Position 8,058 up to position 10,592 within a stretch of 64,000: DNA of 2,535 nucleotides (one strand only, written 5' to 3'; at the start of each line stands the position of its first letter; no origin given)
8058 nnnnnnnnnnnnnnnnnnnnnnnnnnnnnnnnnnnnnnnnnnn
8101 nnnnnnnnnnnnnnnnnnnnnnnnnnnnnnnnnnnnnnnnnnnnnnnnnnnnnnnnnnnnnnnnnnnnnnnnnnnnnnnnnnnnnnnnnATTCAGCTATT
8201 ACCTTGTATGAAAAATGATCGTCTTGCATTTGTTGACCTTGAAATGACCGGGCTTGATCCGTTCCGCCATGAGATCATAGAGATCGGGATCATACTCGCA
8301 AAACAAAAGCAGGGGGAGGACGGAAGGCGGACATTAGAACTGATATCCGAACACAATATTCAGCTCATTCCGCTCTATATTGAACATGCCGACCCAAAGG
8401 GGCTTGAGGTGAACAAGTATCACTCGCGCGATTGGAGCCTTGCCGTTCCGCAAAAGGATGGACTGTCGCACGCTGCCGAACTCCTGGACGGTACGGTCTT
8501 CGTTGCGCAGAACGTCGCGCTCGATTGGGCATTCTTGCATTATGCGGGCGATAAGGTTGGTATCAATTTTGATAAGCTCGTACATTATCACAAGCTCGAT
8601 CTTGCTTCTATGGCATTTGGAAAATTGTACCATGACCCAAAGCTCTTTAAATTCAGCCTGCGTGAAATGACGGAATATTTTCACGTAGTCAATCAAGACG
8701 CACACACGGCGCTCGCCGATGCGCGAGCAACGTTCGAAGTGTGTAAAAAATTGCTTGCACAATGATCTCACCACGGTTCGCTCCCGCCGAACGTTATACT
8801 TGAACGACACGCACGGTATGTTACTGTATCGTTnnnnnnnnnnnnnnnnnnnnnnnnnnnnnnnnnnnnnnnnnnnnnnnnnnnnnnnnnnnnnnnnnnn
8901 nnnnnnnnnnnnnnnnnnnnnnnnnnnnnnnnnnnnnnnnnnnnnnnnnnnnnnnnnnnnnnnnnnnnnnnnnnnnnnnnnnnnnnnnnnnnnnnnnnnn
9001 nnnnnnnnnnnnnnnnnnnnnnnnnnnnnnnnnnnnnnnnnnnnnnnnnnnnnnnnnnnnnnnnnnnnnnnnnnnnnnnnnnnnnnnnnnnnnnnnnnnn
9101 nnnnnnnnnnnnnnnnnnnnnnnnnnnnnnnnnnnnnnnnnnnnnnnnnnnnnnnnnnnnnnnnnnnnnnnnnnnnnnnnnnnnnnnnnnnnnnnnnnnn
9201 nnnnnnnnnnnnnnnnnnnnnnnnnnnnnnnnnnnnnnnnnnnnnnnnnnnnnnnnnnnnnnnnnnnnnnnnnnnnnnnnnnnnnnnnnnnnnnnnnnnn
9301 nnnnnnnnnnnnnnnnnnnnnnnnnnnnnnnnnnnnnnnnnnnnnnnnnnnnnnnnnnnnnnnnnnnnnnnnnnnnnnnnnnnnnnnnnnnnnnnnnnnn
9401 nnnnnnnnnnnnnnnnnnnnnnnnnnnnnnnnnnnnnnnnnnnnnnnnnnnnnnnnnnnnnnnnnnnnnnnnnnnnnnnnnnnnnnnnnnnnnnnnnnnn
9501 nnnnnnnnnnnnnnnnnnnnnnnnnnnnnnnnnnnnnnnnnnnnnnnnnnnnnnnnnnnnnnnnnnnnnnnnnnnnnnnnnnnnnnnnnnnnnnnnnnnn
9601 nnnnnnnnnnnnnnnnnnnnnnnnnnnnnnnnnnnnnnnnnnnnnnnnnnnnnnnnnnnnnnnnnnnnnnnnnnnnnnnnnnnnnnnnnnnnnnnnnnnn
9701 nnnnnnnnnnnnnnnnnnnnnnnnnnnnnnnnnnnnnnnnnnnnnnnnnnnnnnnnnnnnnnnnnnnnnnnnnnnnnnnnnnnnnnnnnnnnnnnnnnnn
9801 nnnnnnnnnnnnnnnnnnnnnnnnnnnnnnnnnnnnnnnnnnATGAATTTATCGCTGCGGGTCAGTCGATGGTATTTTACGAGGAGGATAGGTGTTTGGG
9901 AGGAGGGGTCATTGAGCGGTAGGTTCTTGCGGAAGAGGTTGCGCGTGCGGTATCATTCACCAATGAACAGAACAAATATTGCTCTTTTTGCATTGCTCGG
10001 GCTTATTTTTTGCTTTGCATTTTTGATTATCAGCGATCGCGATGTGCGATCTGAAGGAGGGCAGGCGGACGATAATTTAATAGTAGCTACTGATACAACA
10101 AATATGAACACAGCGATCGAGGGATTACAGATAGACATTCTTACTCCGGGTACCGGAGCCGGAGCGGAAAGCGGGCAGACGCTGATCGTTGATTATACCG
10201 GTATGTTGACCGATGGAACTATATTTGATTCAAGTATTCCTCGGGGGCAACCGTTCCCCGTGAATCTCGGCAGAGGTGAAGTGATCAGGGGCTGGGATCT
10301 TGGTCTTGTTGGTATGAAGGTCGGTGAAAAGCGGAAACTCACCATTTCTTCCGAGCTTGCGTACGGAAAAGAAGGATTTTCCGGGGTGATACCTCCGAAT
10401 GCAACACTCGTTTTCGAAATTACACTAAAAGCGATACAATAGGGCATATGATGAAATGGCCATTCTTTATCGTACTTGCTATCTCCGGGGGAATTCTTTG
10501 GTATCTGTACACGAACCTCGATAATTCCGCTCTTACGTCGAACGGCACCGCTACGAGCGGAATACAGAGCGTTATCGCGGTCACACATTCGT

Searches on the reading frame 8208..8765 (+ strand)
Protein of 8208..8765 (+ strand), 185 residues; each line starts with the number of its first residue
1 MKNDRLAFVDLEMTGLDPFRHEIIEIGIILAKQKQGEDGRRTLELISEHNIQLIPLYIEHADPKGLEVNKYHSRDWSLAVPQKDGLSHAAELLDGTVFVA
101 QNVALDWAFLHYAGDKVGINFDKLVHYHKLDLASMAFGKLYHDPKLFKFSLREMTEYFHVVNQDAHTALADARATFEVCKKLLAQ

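Call 26: search_protein_families(library=ncbifam, proteins=[window:8208-8765:+], max_evalue=0.00001)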
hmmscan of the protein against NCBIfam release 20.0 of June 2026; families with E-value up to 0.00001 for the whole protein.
window:8208-8765:+ (185 aa): 14 families
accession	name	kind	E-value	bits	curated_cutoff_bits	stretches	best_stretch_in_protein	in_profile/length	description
NF005905.0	PRK07883.1-3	equivalog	1.8e-13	50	508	1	6-184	26-189/581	DEDD exonuclease domain-containing protein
NF006316.0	PRK08517.1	equivalog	7.6e-13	48.4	247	1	1-182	67-229/270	3'-5' exonuclease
TIGR01407.1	dinG_rel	hypoth_equivalog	9.5e-13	47.3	547.7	1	90-178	75-157/889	putative DnaQ family exonuclease/DinG family helicase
NF005981.0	PRK08074.1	equivalog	2e-12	46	789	1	3-184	2-167/931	ATP-dependent DNA helicase DinG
TIGR01405.1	polC_Gram_pos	equivalog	3.7e-12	44.8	1043.45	1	6-183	191-351/1211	DNA polymerase III subunit alpha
NF001688.0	PRK00448.1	equivalog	2.1e-11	42.2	873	1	3-184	422-586/1445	PolC-type DNA polymerase III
NF005907.0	PRK07883.1-5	equivalog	4.3e-11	41.9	454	1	8-183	32-192/584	DEDD exonuclease domain-containing protein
NF005906.0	PRK07883.1-4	equivalog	5.8e-11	41.4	495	1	7-184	9-169/563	DEDD exonuclease domain-containing protein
NF004719.0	PRK06063.1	equivalog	1.1e-08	34.4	389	1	6-184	18-178/331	DEDDh family exonuclease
NF003765.0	PRK05359.1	equivalog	3.6e-08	33.1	106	1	2-136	4-138/189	oligoribonuclease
NF005569.0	PRK07246.1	equivalog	1.6e-07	30.1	794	1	4-183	7-167/820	bifunctional DnaQ family exonuclease/ATP-dependent helicase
NF005904.0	PRK07883.1-2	equivalog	6.6e-07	28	969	1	83-183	98-194/584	DEDD exonuclease domain-containing protein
NF004964.0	PRK06310.1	equivalog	7e-07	28.9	236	0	92-183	84-171/250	DNA polymerase III subunit epsilon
NF005927.0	PRK07942.1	subfamily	2.8e-06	27.2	186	0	4-182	7-176/232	DNA polymerase III subunit epsilon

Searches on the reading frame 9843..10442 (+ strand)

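Call 26: search_protein_families(library=ncbifam, proteins=[window:9843-10442:+], max_evalue=0.00001)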
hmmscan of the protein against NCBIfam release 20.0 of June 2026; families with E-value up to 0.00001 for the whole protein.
window:9843-10442:+ (199 aa): 5 families
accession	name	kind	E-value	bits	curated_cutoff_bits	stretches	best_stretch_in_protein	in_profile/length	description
NF008602.0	PRK11570.1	subfamily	1e-23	84.3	198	1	84-198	93-205/206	FKBP-type peptidyl-prolyl cis-trans isomerase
NF008150.0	PRK10902.1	equivalog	1.4e-22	80.4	215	1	88-198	141-248/271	FKBP-type peptidyl-prolyl cis-trans isomerase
NF053689.1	BamJ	equivalog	1.5e-14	54.7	100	1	98-195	83-184/184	BamJ family beta-barrel-assembly machinery protein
TIGR00115.1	tig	equivalog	2.8e-07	29.7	180.2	1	107-198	148-231/410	trigger factor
NF011676.0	PRK15095.1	equivalog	4.4e-07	29.5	125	1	112-177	9-74/156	FKBP-type peptidyl-prolyl cis-trans isomerase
